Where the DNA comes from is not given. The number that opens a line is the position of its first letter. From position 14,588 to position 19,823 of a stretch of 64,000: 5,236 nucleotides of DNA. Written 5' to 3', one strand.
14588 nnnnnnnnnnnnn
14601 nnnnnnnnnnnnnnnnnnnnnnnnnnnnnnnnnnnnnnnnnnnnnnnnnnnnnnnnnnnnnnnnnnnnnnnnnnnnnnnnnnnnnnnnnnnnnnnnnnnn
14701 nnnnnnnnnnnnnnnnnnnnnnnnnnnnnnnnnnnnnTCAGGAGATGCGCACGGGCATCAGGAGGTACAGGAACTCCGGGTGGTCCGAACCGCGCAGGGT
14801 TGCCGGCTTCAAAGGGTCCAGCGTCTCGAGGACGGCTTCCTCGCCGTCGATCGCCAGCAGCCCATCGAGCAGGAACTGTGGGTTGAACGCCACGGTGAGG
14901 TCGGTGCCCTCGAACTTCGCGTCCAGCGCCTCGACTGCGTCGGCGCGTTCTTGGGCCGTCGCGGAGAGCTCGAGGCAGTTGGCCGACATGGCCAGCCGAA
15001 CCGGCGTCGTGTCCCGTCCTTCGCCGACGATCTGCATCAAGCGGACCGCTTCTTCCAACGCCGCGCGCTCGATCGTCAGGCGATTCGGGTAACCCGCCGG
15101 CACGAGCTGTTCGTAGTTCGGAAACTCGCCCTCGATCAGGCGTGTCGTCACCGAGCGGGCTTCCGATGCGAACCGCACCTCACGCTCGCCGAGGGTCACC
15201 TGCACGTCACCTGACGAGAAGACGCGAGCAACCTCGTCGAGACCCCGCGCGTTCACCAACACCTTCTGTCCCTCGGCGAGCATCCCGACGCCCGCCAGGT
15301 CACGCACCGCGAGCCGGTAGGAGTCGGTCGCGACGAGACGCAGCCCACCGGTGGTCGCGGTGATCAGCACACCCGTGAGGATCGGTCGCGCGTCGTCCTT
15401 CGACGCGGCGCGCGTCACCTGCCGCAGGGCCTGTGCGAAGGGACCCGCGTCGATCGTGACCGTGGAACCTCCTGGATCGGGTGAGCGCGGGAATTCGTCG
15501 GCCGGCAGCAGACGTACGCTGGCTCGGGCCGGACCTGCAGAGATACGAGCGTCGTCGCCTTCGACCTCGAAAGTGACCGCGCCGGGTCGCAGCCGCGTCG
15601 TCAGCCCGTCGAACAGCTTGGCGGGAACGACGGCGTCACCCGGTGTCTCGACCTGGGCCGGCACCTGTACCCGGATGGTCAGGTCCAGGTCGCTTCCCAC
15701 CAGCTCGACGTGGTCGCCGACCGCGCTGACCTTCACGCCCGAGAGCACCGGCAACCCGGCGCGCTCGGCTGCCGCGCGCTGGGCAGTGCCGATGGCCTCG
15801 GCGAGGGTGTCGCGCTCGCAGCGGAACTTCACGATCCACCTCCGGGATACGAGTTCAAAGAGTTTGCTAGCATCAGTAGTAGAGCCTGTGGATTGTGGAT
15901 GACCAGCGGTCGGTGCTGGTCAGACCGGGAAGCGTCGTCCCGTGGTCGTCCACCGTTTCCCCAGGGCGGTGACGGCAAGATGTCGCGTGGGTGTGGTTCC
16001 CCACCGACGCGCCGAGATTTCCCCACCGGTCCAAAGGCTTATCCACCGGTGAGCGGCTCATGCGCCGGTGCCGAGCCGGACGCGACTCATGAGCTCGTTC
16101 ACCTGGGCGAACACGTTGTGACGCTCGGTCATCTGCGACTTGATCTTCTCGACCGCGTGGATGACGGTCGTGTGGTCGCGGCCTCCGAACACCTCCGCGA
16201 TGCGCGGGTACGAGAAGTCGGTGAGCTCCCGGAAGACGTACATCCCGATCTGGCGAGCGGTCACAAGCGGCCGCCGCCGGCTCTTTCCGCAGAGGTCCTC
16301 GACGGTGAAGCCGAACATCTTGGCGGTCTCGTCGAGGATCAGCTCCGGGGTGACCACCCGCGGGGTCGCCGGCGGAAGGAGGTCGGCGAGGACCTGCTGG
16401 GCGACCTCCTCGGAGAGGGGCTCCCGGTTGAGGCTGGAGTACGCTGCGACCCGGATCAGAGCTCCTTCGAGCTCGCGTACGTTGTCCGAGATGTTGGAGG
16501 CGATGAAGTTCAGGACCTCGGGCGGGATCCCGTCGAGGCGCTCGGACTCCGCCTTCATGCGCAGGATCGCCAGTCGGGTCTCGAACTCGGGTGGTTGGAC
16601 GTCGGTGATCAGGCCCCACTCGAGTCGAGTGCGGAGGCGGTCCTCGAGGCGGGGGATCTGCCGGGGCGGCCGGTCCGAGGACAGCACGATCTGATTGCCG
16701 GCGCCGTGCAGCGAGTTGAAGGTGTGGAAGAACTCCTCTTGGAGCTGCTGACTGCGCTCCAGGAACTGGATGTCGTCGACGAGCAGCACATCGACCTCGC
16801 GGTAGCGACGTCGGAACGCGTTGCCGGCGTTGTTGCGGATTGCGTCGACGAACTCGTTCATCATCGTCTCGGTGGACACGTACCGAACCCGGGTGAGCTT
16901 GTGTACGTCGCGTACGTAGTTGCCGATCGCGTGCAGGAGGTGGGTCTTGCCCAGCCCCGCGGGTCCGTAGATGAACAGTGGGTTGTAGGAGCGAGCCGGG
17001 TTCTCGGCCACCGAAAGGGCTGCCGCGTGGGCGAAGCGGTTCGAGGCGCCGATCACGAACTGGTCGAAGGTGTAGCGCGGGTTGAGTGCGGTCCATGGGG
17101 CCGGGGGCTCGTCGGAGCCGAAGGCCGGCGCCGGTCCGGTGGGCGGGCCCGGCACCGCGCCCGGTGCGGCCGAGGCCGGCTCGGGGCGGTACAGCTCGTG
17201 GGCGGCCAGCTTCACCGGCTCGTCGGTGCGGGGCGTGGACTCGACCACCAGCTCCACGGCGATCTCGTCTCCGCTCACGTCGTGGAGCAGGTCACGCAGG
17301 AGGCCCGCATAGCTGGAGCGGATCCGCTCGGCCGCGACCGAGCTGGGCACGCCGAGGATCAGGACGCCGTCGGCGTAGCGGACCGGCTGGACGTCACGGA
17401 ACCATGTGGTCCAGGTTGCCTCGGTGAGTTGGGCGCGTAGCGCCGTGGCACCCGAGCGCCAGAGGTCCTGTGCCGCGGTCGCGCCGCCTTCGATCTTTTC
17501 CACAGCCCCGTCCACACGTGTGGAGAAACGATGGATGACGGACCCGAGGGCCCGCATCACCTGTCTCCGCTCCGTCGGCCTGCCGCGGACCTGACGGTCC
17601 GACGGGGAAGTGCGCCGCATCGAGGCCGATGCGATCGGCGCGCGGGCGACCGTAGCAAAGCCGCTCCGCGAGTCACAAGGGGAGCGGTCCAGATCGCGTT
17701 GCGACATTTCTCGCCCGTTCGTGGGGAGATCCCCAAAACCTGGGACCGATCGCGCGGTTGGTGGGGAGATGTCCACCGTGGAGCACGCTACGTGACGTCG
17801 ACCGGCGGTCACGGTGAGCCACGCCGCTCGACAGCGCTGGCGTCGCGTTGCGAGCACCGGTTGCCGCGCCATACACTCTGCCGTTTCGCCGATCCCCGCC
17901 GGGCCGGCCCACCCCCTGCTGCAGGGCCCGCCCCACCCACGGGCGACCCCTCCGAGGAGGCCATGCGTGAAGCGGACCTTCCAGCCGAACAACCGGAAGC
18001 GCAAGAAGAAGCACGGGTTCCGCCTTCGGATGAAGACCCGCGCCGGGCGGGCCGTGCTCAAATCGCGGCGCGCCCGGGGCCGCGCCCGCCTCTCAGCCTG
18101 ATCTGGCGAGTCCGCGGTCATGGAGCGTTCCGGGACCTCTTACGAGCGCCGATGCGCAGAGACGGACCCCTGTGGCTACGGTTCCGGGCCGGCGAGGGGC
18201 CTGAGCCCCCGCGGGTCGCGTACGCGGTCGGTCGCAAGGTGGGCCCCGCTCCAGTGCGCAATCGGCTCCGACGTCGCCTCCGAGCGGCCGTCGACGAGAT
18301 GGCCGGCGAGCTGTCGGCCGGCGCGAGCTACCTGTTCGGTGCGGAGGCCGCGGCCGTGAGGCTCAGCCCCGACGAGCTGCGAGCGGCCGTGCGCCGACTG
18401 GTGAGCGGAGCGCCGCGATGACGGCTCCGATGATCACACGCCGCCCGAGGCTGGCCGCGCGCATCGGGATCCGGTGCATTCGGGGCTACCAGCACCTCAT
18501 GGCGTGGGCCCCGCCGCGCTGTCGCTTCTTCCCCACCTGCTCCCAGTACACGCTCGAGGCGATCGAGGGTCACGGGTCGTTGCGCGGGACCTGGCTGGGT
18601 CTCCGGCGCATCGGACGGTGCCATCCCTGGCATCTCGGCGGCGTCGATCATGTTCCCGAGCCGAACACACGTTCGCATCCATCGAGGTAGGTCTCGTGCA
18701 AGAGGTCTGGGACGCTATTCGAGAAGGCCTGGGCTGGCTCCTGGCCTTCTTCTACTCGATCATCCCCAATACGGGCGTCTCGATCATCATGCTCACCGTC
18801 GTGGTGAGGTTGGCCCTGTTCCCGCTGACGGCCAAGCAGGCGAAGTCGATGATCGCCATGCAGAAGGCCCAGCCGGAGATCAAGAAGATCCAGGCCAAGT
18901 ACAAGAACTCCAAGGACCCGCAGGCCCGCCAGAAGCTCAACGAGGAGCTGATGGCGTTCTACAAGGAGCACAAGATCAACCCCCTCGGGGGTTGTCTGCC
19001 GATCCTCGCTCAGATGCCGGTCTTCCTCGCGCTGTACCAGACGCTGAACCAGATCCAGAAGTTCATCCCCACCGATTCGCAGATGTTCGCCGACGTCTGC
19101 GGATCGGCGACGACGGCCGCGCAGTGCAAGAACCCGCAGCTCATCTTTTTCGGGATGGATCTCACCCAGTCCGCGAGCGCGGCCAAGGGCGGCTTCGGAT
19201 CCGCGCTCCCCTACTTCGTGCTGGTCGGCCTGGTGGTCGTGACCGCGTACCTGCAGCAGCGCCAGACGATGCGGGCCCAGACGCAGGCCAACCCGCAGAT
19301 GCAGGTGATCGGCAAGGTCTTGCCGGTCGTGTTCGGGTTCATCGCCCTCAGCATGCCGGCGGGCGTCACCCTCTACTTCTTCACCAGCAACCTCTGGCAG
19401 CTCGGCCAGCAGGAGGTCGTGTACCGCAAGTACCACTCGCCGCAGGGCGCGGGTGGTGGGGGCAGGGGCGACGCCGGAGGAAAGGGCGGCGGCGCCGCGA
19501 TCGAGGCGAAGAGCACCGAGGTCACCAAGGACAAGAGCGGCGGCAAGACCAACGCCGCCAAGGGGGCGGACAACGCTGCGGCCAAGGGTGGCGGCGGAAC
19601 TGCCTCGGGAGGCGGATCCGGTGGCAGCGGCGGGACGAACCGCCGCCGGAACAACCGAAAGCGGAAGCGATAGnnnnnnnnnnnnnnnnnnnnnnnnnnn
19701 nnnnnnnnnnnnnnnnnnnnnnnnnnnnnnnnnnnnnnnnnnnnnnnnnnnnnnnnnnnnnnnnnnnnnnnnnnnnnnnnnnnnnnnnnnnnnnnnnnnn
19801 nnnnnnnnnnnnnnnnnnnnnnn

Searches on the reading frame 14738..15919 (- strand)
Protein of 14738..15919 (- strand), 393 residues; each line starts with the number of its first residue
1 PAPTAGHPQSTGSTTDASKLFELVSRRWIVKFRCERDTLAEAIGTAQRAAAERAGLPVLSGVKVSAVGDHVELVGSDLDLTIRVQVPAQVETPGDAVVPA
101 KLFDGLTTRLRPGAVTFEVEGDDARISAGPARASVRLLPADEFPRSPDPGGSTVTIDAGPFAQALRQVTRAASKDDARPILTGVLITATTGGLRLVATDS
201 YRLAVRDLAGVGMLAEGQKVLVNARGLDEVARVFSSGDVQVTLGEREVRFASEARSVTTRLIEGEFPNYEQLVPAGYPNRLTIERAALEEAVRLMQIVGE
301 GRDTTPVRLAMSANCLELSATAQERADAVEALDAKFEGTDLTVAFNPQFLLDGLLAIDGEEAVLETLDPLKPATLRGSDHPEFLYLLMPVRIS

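Call 34: search_protein_families(library=pfam, proteins=[window:14738-15919:-], max_evalue=0.001)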
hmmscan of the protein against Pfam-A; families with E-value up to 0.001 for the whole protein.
window:14738-15919:- (393 aa): 3 families
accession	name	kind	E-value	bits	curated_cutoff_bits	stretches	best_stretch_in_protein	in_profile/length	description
PF00712.24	DNA_pol3_beta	-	1.1e-32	113.2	24.4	2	31-145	2-118/120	DNA polymerase III beta subunit, N-terminal domain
PF02767.21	DNA_pol3_beta_2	-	6.9e-29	100.9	27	1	157-268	3-116/116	DNA polymerase III beta subunit, central domain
PF02768.20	DNA_pol3_beta_3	-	6.2e-25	87.8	27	1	271-391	2-121/121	DNA polymerase III beta subunit, C-terminal domain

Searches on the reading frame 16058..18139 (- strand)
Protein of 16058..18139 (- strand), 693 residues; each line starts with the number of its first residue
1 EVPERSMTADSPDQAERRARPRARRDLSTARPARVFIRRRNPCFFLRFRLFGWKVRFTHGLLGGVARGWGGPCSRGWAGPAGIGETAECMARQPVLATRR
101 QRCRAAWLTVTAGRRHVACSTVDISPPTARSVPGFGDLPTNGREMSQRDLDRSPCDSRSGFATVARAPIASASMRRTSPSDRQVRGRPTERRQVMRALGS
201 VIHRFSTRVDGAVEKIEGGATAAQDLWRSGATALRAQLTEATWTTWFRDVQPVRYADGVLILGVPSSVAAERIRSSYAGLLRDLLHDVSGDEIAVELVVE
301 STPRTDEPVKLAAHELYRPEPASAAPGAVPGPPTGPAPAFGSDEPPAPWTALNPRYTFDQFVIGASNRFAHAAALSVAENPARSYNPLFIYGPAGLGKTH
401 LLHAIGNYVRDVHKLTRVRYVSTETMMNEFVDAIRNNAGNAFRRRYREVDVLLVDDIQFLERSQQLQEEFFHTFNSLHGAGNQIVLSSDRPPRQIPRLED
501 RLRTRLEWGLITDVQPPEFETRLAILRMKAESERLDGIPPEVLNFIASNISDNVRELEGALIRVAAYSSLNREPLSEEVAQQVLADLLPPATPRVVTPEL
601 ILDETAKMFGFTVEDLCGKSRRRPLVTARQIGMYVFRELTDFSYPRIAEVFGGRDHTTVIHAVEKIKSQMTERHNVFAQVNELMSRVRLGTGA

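Call 34: search_protein_families(library=pfam, proteins=[window:16058-18139:-], max_evalue=0.001)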
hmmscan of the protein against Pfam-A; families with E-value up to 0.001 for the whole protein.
window:16058-18139:- (693 aa): 7 families
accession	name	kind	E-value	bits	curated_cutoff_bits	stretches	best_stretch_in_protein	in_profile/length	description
PF00308.24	Bac_DnaA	-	1.3e-71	240.5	23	1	352-513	1-162/162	Bacterial DnaA ATPAse domain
PF08299.17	Bac_DnaA_C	-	3.3e-26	91.5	31.5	1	598-666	1-69/69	Bacterial dnaA protein helix-turn-helix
PF11638.13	DnaA_N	-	6.1e-11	42.3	24.6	1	224-285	1-63/65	DnaA N-terminal domain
PF01695.23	IstB_IS21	-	8.9e-10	38.9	24.1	1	388-490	95-194/238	IstB-like ATP binding protein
PF00004.35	AAA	-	8.4e-06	26.7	21.2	1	389-507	2-128/131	ATPase family associated with various cellular activities (AAA)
PF01637.24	ATPase_2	-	6.6e-05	23.3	33.2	1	384-426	19-60/225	ATPase domain predominantly from Archaea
PF13401.12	AAA_22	-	0.00034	21.4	27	0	386-481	6-115/130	AAA domain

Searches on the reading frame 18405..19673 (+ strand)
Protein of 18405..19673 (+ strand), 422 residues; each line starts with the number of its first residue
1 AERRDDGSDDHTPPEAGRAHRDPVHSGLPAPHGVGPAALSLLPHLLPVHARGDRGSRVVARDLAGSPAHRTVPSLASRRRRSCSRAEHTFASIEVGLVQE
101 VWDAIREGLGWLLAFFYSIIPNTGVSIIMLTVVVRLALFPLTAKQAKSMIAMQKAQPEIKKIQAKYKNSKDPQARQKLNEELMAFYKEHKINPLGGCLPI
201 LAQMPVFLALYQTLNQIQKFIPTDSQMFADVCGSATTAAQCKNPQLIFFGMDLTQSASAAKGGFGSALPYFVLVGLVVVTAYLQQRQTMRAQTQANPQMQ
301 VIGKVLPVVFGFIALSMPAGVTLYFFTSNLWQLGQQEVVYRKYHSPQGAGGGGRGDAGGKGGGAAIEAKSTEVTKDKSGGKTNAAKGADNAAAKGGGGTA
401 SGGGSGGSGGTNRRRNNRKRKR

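Call 34: search_protein_families(library=pfam, proteins=[window:18405-19673:+], max_evalue=0.001)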
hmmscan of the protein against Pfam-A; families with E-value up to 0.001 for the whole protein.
window:18405-19673:+ (422 aa): 1 family
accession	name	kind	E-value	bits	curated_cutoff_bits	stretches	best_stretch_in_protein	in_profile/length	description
PF02096.25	60KD_IMP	-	7.9e-53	179.2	35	1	124-340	2-162/163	60Kd inner membrane protein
